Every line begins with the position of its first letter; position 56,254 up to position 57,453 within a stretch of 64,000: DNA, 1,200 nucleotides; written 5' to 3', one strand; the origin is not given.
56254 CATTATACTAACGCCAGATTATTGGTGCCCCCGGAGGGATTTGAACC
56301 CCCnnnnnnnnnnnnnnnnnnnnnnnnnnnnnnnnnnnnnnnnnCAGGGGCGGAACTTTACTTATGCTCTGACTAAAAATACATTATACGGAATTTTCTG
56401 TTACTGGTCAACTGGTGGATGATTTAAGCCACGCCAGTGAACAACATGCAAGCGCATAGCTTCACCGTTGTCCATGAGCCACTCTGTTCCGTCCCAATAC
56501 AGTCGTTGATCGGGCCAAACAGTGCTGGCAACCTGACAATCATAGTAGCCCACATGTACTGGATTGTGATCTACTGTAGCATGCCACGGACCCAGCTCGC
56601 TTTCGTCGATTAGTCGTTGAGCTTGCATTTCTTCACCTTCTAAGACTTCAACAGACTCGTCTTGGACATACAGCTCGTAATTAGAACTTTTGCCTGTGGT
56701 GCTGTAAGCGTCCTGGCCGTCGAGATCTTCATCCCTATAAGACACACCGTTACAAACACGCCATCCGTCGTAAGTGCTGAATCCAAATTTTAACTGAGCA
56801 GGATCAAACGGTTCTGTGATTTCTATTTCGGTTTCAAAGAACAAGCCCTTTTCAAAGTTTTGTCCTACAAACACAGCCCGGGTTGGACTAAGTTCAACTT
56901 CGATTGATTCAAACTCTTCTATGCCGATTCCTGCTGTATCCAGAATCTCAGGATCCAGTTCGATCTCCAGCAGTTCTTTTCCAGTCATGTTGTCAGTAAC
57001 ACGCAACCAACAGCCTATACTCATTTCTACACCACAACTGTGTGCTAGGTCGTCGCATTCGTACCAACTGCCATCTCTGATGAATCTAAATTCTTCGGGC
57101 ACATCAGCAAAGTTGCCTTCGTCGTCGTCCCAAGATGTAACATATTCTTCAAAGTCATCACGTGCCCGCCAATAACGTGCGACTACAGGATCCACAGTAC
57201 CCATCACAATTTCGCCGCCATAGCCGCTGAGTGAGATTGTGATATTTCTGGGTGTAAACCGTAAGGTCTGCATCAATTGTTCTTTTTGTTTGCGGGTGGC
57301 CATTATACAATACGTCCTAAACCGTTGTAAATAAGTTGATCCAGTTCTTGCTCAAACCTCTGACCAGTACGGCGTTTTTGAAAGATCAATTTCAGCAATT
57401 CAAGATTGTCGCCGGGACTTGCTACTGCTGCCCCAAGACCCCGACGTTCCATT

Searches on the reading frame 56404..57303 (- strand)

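Call 74: search_protein_families(library=phrogs, proteins=[window:56404-57303:-], max_evalue=0.001)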
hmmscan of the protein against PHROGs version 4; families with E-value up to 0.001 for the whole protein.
window:56404-57303:- (300 aa): 1 family
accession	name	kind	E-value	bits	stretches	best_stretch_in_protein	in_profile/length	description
phrog_26541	-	unknown function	4.9e-08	34.3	1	244-296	13-74/77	-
